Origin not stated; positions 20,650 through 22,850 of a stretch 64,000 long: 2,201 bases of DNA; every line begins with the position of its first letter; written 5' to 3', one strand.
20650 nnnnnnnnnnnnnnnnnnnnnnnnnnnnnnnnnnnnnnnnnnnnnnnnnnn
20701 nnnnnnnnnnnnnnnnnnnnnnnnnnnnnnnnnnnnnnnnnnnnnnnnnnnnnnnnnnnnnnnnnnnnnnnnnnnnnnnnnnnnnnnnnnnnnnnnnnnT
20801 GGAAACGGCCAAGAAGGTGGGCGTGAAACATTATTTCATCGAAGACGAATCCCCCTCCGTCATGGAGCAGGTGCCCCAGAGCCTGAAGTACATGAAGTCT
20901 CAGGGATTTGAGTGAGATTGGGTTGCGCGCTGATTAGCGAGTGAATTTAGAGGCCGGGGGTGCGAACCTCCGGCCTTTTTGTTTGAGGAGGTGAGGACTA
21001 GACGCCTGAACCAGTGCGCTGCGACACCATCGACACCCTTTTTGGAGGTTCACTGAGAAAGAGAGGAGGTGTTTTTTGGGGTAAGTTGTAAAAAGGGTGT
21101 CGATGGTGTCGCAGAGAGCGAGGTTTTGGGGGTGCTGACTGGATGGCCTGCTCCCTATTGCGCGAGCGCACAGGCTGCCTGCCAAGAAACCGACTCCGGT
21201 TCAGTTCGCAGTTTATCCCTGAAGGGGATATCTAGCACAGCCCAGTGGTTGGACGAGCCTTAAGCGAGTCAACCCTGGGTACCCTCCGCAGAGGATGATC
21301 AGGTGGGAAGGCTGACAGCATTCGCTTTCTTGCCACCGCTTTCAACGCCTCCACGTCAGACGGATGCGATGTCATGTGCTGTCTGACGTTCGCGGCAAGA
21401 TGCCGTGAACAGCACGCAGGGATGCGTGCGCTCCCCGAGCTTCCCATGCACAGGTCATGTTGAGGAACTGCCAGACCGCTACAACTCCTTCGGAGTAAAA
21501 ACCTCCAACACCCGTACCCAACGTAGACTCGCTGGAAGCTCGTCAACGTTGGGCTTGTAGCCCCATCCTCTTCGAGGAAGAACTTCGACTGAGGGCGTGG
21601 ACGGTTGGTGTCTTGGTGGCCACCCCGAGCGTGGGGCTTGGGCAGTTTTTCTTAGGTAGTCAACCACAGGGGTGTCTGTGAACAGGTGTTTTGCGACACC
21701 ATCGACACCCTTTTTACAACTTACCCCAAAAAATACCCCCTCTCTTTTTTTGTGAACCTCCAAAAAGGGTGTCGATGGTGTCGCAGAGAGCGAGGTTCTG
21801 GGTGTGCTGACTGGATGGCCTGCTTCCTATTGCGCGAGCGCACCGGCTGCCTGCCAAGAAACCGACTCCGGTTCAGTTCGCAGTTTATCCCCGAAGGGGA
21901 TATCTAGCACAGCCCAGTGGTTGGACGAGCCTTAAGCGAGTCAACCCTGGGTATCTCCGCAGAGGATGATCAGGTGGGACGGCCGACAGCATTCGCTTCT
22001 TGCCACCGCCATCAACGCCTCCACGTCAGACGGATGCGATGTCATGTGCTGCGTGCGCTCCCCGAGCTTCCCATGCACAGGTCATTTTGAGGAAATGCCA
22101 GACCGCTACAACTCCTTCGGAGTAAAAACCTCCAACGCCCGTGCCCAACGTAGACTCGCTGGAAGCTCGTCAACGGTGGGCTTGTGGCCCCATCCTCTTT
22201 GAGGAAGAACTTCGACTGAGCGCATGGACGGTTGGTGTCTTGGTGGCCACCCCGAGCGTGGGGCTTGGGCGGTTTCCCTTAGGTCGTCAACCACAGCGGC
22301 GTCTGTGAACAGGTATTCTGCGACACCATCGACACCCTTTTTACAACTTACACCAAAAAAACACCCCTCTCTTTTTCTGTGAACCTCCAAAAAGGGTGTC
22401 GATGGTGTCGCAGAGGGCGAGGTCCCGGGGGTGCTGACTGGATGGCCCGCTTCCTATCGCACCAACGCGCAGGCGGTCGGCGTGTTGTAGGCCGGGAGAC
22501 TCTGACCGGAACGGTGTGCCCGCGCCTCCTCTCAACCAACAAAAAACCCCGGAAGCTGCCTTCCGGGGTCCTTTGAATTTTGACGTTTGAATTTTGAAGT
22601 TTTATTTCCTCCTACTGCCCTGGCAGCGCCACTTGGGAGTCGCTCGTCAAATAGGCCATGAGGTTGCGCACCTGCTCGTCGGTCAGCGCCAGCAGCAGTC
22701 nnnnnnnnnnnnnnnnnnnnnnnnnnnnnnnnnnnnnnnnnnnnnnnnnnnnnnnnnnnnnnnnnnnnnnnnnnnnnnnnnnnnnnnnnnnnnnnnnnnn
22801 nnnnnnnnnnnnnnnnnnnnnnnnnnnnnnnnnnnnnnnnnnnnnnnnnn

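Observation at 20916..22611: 1.7-kb non-coding stretch: 2.3 tandem copies of a 630-bp unit headed by a 24-bp perfect IR whose 46-bp loop is inverted between copies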

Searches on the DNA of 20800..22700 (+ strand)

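Call 5: search_rna_families(source=window, start=20800, end=22700, threshold=evalue, max_evalue=10, show_alignments=3)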
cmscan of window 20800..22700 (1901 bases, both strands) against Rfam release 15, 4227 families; matches with E-value up to 10: 12.
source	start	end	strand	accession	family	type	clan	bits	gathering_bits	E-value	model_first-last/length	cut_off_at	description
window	21021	21112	+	RF03871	mir-5681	Gene; miRNA;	-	29.6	88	0.00089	1-61/61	no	mir-5681 microRNA precursor family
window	22537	22664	-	RF00514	His_leader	Cis-reg; leader;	-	28.9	49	0.035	1-126/126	no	Histidine operon leader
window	22313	22417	+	RF04114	MIR4374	Gene; miRNA;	-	28.6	105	0.0018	1-119/119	no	MIR4374 microRNA precursor family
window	21694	21783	+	RF03871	mir-5681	Gene; miRNA;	-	27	88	0.0052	1-61/61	no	mir-5681 microRNA precursor family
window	21017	21116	+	RF00939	mir-504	Gene; miRNA;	-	24.7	57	0.032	1-78/78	no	mir-504 microRNA precursor family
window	22319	22412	-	RF01064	mir-253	Gene; miRNA;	-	23.5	72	0.09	1-98/98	no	mir-253 microRNA precursor family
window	22323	22408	-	RF01024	mir-944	Gene; miRNA;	-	20.7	100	1.7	1-88/88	no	mir-944 microRNA precursor family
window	22323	22408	-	RF00794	mir-42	Gene; miRNA;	CL00088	18.2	70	1.1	1-102/102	no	mir-42 microRNA precursor family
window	22540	22576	-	RF03401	mir-1323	Gene; miRNA;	-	16.4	98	5.1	1-73/73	no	mir-1323 microRNA precursor family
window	20886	20984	+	RF02346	ar35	Gene; sRNA;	-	16.2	45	3.8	1-144/144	no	Alphaproteobacterial sRNA ar35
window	22533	22576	-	RF03537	Flavi_TBFV_SL6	Cis-reg;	-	14.2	38.3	7.6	1-45/45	no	Tick-borne Flavivirus short stem-loop SL6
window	21291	21317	+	RF01134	sR30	Gene; snRNA; snoRNA; CD-box;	-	11.8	38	7.7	1-57/57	no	Small nucleolar RNA sR30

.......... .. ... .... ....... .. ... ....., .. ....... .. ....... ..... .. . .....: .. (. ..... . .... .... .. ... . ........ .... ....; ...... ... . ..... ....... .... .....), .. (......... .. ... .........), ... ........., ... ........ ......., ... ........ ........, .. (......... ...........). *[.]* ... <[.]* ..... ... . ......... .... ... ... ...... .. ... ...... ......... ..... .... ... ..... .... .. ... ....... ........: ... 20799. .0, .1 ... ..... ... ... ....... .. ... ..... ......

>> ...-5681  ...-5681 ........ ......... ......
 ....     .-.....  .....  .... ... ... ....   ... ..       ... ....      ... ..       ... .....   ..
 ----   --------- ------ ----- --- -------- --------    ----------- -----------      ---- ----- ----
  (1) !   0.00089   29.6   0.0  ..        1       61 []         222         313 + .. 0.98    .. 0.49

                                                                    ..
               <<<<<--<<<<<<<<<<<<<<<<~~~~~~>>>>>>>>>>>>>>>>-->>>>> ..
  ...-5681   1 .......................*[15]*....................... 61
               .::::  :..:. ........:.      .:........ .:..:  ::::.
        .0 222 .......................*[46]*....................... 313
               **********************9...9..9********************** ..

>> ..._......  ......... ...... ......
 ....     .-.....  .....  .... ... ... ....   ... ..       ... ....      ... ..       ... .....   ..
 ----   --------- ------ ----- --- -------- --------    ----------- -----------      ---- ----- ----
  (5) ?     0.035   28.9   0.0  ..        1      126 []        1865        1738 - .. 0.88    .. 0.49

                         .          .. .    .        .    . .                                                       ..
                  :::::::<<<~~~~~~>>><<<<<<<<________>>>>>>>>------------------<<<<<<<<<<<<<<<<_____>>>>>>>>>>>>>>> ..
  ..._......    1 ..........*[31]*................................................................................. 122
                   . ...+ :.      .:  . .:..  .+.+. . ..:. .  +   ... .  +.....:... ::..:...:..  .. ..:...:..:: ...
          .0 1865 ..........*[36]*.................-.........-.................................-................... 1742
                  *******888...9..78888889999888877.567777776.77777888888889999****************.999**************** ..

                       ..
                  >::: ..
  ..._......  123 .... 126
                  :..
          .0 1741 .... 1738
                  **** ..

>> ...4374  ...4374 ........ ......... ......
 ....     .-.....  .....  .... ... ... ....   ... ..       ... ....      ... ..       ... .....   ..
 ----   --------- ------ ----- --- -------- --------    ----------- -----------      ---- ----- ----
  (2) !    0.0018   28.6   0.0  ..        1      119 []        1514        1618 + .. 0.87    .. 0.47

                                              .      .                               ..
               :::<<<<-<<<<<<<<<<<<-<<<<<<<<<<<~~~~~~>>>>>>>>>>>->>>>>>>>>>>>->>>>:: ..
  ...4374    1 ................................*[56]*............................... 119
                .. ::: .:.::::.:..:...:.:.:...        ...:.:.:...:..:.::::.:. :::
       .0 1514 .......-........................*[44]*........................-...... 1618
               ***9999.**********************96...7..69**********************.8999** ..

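Call 61: search_dna_similar(query=window:21007-21800:+, collection=plasmids, mode=distant, max_evalue=0.001)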
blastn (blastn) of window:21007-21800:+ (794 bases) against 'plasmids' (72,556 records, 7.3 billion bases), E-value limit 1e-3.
No match.

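Call 62: search_dna_similar(query=window:21007-21800:+, collection=phages, mode=distant, max_evalue=0.001)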
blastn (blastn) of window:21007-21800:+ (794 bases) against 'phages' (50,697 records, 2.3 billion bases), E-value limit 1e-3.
No match.

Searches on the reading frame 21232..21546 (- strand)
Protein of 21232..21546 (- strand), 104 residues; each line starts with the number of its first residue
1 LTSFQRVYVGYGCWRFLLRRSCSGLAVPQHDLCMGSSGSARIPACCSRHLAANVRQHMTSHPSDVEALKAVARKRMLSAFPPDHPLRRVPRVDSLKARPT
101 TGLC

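Call 22: find_encoding_contigs(protein=window:21232-21546:-, flank=10000, max_places=10)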
Protein window:21232-21546:- (104 aa): no gene with exactly this product is on record in the collection.

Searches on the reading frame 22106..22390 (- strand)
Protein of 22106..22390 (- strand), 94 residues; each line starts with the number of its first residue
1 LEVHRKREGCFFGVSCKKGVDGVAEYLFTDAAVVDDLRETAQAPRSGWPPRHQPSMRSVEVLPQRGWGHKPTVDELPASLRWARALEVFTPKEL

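Call 21: find_encoding_contigs(protein=window:22106-22390:-, flank=10000, max_places=10)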
Protein window:22106-22390:- (94 aa): no gene with exactly this product is on record in the collection.
